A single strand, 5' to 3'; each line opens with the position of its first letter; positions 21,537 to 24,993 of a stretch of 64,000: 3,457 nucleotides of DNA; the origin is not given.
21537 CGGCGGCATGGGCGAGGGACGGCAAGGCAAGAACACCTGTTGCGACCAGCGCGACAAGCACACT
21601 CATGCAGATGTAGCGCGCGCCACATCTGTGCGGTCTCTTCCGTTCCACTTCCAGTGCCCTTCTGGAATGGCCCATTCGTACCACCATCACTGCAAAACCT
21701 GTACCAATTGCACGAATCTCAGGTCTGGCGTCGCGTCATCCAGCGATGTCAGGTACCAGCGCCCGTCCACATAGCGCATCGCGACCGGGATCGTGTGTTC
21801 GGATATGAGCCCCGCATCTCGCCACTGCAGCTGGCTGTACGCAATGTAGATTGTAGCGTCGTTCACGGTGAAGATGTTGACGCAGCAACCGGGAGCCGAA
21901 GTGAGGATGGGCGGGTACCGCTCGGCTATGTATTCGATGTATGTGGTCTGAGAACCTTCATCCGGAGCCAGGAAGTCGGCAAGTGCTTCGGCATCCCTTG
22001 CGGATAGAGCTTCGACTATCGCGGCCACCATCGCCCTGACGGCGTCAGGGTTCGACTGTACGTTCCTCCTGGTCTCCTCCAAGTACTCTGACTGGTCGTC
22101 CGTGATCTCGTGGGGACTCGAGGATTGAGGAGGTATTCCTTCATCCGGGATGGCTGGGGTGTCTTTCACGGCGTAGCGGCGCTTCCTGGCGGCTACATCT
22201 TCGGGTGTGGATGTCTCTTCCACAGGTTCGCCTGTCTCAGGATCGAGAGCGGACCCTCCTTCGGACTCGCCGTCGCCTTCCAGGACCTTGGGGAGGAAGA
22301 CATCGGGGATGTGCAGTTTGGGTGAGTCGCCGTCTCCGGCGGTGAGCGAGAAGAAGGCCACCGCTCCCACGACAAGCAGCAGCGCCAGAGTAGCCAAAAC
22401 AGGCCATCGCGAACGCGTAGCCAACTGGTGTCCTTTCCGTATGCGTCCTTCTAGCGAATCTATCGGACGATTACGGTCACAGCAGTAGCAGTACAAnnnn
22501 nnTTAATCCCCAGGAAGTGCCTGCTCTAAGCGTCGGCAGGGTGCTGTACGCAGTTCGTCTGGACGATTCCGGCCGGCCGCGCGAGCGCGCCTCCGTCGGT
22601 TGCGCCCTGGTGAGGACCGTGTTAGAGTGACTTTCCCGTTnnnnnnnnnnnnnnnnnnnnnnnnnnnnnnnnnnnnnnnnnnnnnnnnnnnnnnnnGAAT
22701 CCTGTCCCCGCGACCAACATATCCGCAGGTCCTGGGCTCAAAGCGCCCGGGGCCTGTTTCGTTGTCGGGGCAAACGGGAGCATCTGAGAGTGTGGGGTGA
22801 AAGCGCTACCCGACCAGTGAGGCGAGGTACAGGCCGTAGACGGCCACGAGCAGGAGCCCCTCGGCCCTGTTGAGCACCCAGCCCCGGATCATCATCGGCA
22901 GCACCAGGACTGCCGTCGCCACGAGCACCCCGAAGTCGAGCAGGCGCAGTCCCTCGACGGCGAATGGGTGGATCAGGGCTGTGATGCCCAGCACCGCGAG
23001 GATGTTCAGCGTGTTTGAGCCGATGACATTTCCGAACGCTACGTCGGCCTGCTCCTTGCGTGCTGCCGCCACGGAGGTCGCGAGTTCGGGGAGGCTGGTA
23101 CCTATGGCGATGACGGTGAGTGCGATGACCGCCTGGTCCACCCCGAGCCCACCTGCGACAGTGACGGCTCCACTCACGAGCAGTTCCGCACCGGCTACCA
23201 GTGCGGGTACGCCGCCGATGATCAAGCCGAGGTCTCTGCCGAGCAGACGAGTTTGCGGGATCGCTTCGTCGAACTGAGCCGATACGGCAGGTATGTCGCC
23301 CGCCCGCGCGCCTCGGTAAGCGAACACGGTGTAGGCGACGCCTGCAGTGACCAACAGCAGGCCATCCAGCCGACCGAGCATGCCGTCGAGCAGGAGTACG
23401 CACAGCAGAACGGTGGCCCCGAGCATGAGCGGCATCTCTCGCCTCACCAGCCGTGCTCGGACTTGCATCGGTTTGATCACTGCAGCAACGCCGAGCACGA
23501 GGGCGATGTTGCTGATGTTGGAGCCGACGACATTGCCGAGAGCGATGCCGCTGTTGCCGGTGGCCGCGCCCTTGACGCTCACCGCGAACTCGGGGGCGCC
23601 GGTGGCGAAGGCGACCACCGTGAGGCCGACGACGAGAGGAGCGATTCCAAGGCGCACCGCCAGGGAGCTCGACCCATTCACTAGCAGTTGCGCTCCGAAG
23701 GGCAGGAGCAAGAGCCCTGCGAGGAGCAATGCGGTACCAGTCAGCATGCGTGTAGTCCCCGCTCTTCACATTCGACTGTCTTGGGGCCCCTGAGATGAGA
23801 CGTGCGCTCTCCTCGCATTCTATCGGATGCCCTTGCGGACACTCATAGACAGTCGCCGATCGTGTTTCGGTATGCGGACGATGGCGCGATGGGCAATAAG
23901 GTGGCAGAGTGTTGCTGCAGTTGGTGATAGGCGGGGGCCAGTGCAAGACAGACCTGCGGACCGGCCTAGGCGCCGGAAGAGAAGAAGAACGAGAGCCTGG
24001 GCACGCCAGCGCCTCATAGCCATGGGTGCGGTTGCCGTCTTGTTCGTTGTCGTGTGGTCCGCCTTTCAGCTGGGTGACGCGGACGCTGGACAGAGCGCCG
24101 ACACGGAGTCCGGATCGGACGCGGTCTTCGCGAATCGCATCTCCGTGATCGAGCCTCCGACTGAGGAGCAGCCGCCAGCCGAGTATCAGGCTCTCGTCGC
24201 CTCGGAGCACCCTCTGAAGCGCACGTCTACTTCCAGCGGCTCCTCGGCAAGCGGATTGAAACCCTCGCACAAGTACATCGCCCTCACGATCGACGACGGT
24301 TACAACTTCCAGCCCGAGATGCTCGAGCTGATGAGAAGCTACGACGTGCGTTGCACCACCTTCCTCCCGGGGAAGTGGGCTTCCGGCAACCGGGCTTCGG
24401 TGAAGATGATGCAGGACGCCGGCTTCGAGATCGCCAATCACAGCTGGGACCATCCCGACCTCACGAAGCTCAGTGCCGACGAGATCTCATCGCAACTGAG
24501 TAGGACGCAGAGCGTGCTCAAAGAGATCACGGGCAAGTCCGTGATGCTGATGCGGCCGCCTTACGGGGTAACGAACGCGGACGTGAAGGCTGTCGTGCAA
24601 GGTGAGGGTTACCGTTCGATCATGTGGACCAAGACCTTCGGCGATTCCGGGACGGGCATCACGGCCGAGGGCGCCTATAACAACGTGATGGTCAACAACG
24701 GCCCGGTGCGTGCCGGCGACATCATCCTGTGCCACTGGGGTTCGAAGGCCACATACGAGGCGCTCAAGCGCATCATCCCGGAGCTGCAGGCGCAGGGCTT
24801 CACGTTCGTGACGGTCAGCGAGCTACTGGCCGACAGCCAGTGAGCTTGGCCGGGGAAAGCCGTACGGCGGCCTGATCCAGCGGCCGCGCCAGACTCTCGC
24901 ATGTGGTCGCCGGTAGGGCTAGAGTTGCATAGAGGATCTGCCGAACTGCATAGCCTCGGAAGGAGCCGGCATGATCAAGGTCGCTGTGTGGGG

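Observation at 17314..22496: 1458-aa, roughly 16-haem secreted cytochrome in a Gram-positive-looking genome, coupled to a membrane-anchored partner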

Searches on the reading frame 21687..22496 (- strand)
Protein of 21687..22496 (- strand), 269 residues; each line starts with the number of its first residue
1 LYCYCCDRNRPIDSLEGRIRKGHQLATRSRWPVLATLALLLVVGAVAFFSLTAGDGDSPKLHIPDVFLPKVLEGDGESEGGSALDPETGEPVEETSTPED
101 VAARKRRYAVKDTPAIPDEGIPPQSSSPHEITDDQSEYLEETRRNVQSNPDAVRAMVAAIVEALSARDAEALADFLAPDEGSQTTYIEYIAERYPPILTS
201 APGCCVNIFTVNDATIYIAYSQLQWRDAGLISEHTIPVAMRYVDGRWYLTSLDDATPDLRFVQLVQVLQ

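Call 4: search_protein_families(library=pfam, proteins=[window:21687-22496:-], max_evalue=0.1)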
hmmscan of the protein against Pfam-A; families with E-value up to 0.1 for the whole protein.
window:21687-22496:- (269 aa): 2 families
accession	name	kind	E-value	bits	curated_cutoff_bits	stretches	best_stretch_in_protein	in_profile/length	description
PF20187.3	DUF6550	-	0.024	15.3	27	1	33-146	13-132/190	Family of unknown function (DUF6550)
PF01442.23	Apolipoprotein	-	0.066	13.3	90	1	133-178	51-99/190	Apolipoprotein A1/A4/E domain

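Call 5: search_protein_families(library=ncbifam, proteins=[window:21687-22496:-], max_evalue=0.1)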
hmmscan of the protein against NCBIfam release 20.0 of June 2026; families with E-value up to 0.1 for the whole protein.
window:21687-22496:- (269 aa): 1 family
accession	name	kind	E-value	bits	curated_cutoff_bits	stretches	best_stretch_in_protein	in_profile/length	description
TIGR02246.1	TIGR02246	subfamily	0.0027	17.7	33.95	1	151-179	4-32/128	SgcJ/EcaC family oxidoreductase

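Call 32: find_homologous_proteins(query=window:21690-22424:-, max_evalue=0.001)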
Query window:21690-22424:- (245 aa): 3 proteins with E <= 0.001 among 3032 candidates.
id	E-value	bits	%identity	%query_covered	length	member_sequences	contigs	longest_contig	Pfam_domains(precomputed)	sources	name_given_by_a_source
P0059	1.0e-157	541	100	100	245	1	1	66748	-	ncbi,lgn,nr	ncbi:MAG: hypothetical protein JXA36_00470 [Coriobacteriia bacterium]|nr:hypothetical protein [Corio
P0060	1.9e-36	144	48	55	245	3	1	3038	-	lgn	-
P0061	7.2e-34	136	47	61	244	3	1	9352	-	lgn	-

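Call 33: search_solved_structures(query=A1, max_evalue=10)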
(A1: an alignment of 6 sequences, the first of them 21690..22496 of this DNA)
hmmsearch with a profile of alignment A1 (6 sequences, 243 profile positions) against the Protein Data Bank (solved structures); distinct sequences matched with E-value up to 10: 5.
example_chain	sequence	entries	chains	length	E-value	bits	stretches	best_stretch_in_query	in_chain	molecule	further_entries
9fw7_A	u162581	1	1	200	0.17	14.9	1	97-152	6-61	Retroaldolase 32 (RAD32)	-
1p51_A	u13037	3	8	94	0.51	13.4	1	117-151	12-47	DNA-binding protein HU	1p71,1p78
1mul_A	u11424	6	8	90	0.65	13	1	123-151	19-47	DNA binding protein HU-alpha | DNA-binding protein HU-alpha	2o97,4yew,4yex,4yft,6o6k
4yey_A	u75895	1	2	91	0.66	13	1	123-151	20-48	DNA-binding protein HU-alpha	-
6o8q_A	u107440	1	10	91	0.66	13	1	123-151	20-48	DNA-binding protein HU-alpha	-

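Call 41: find_homologous_proteins(query=A5, max_evalue=0.001)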
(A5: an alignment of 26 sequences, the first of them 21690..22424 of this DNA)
Query A5 (26 sequences) (245 aa, profile of the alignment): 6 proteins with E <= 0.001 among 8000 candidates.
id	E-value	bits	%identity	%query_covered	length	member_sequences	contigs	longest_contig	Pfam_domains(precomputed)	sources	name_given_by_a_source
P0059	1.0e-64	236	100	100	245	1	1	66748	-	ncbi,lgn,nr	ncbi:MAG: hypothetical protein JXA36_00470 [Coriobacteriia bacterium]|nr:hypothetical protein [Corio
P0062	5.0e-56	208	36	48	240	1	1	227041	-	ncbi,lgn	-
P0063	1.5e-53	200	34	48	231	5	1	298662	-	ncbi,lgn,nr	ncbi:MAG: hypothetical protein H5T75_06950 [Coriobacteriia bacterium]|nr:hypothetical protein [Corio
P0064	3.8e-53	199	39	48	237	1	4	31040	-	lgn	-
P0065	1.0e-49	187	33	49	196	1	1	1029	-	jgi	jgi:hypothetical protein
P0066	4.4e-45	172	34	48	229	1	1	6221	-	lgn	-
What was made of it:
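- Tried and rejected: Only 3 and 6 hits came back (calls 32, 41).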

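Call 56: search_protein_representatives(alignment_id=A6)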
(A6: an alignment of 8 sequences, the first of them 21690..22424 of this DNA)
Query: 8 sequences, 237 profile positions. Proteins with E-value up to 0.001 (for the whole library): 65; up to 1e-10: 61; up to 1e-30: 48. The best 65 are listed.
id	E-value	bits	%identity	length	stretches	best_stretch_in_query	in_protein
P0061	2.5e-91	322.0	-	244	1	1-237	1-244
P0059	2.5e-85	302.3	-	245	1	1-237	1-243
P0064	6.8e-84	297.7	-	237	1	3-237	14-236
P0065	2.4e-80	286.0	-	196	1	49-237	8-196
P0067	2.6e-54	200.8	-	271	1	1-237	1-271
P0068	4.2e-54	200.1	-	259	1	1-237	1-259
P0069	1.8e-52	194.8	-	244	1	1-237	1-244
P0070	4.2e-51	190.3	-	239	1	10-237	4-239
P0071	5.0e-50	186.8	-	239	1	1-237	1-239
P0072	2.7e-49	184.4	-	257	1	1-237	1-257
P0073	3.8e-49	183.9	-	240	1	7-237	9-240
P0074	4.2e-48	180.5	-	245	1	8-237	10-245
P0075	4.4e-48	180.4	-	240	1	5-237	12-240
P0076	3.0e-46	174.4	-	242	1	1-234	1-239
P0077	3.4e-46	174.3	-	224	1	1-229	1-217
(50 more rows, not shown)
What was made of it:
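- The partner family is tiny and uniform: 65 clusters in 1.84e9 proteins (call 56). The partner family is confined to about 65 clusters of uniform architecture, matching the narrow spread of the orthologous cytochrome (call 56).
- Tried and rejected: The exhaustive representative search was needed (call 56).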

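Call 57: predict_structure(alignment_id=A6)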
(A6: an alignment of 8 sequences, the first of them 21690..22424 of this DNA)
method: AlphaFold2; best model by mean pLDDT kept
length: 245 residues; sequences in the alignment: 8
mean_pLDDT: 68.8   pTM: 0.55
mean pLDDT of the five models: 68.8, 68.0, 67.7, 63.9, 62.1
residues with pLDDT >= 90: 86; 70-90: 50; 50-70: 29; < 50: 80
segments of 3 or more residues with pLDDT < 50: 1-3, 29-104
pLDDT, mean of each block of 10 residues (from residue 1): 49 63 59 32 31 32 36 38 31 39 56 86 92 95 95 90 91 91 89 94 92 94 89 82 76
secondary structure, 60 per line:
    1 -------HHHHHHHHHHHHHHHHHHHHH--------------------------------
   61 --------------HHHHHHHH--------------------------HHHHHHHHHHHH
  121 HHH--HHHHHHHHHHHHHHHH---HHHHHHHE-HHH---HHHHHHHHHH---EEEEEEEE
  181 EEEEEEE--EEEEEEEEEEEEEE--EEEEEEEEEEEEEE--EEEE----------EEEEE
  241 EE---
elements in order: H8-28 H75-82 H109-123 H126-141 H145-151 H160-169 E173-187 E190-203 E206-219 E222-225 E236-242
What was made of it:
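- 22341..22403 (-): Partner transmembrane helix (aa 8-28), preceded by only about 7 cytoplasmic residues. AF2 model helix 8-28 (call 57).
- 22113..22340 (-): Partner linker (aa 29-104). It is disordered and acidic/proline-rich (17 D+E, 7 K+R, 11 P in 76 aa), and its sequence and length vary between species. pLDDT below 50 (call 57).
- On NTF2-like superfamily (partner ectodomain): AF2 pLDDT about 90, with helices H109-169 and strands E173-242 (call 57).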

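Call 60: fold_search(model_id=the predicted structure, library=pdb)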
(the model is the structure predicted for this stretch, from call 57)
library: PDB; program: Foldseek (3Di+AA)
matches with E <= 10: 1134; with E <= 0.001: 0
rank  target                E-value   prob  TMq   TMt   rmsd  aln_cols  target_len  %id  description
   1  2rfr                  1.9e-03  1.00  0.28  0.40   7.9       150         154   15  Crystal structure of an ntf2-like protein with a cystatin-like fold (saro_3722) from novosphingobium aromaticivorans dsm (released 2007-10-16)
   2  6w3f_A                2.5e-03  1.00  0.27  0.50   6.7       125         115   10  Rd1NTF2_05_I64F_A80G_T94P_D101K_L106W (released 2020-04-15)
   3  6w3f_B                2.9e-03  0.98  0.22  0.41   8.9       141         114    8  Rd1NTF2_05_I64F_A80G_T94P_D101K_L106W (released 2020-04-15)
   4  7sjy_B                4.6e-03  0.99  0.28  0.23  12.6       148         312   11  Crystal structure of Clostridium thermocellum RsgI9 S1C-NTF2 bi-domain (released 2022-03-02)
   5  8t6k_A                6.2e-03  0.96  0.23  0.38   9.4       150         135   15  Cryo-EM structure of tetradecameric CaMKII beta holoenzyme T287A T306A T307A (released 2024-06-19)
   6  7sjy_A                7.9e-03  0.98  0.28  0.23  12.6       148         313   11  Crystal structure of Clostridium thermocellum RsgI9 S1C-NTF2 bi-domain (released 2022-03-02)
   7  8s7l_C                7.9e-03  0.66  0.16  0.16  12.1       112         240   12  Crystal structure of a double mutant of VirB8-like OrfG central and C-terminal domains of Streptococcus thermophilus I (released 2025-03-12)
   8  6of9_F                8.4e-03  0.99  0.28  0.47   8.4       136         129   15  Structure of the Chlamydamonas reinhardtii CamKII hub homology domain (released 2019-04-17)
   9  8s7l_A                8.4e-03  0.51  0.15  0.15  12.3       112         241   12  Crystal structure of a double mutant of VirB8-like OrfG central and C-terminal domains of Streptococcus thermophilus I (released 2025-03-12)
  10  3t8u_B                8.9e-03  0.98  0.26  0.45   8.1       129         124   16  Crystal structure of ketosteroid isomerase Y14AY55FD99A from Pseudomonas testosteroni (released 2011-11-23)
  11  9vxg_A                1.0e-02  1.00  0.30  0.52   4.4        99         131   12  ROS-Sensing Transcription Factor YchJ Regulates the RssB-RpoS Pathway to Protect Salmonella Against Oxidative Attack b (released 2025-08-06)
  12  6w3g_B                1.1e-02  0.95  0.22  0.44   8.6       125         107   10  Rd1NTF2_04 with long sheet (released 2020-04-15)
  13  3bb9_A                1.2e-02  0.99  0.28  0.48   5.7       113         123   21  Crystal structure of a putative ketosteroid isomerase (sfri_1973) from shewanella frigidimarina ncimb 400 at 1.80 A re (released 2007-11-20)
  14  3nxj_A                1.2e-02  0.98  0.28  0.48   7.6       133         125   16  Crystal Structure of Ketosteroid Isomerase D99N from Pseudomonas Testosteroni (tKSI) (released 2011-08-03)
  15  9i9t_B                1.4e-02  0.99  0.27  0.12   4.5       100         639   12  Room-temperature structure of PBP2a at EuXFEL (released 2026-02-18)
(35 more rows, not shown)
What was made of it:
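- On NTF2-like superfamily (partner ectodomain): The top 50 Foldseek PDB hits are almost all NTF2-like folds (KSI, CaMKII hub, RsgI9, VirB8-like, PBP2a N-domain), with probability about 1, E about 2e-3 and TM about 0.5 on the target (call 60).
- Closest known: Membrane-anchored NTF2-like envelope proteins of monoderms. Same: An N-terminal TM helix followed by an extracytoplasmic NTF2-like domain used for protein or ligand docking (calls 57, 60).
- TM helix, disordered linker and a confident NTF2-like domain (calls 57, 60). NTF2-like TM proteins such as VirB8, TcpC and OrfG are assembly scaffolds (call 60).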

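Call 83: search_protein_families(library=ncbifam, proteins=[window:21690-22424:-], max_evalue=0.1)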
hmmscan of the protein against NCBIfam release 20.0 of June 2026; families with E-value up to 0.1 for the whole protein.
window:21690-22424:- (245 aa): 1 family
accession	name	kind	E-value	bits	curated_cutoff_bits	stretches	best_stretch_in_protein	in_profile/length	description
TIGR02246.1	TIGR02246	subfamily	0.0023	17.9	33.95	1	127-155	4-32/128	SgcJ/EcaC family oxidoreductase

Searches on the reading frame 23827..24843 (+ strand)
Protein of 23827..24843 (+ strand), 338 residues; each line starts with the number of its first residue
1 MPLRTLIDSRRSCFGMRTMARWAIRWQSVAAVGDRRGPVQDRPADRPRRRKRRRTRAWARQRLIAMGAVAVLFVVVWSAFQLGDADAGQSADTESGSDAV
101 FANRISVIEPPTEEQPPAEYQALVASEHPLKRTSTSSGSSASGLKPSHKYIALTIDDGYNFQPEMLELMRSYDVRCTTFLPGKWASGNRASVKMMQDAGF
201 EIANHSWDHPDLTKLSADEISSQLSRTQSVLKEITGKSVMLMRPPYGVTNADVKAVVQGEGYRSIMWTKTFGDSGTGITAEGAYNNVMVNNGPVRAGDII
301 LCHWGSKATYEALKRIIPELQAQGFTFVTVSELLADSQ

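Call 36: search_protein_families(library=pfam, proteins=[window:23827-24843:+], max_evalue=0.01)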
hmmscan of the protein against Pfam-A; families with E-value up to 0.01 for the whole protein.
window:23827-24843:+ (338 aa): 2 families
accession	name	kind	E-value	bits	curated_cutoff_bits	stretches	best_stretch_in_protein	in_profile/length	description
PF01522.26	Polysacc_deac_1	-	1.2e-33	116.2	23.1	1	145-263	3-122/124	Polysaccharide deacetylase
PF04748.18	Polysacc_deac_2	-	0.0011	18.5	27.5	1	299-334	178-212/212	Divergent polysaccharide deacetylase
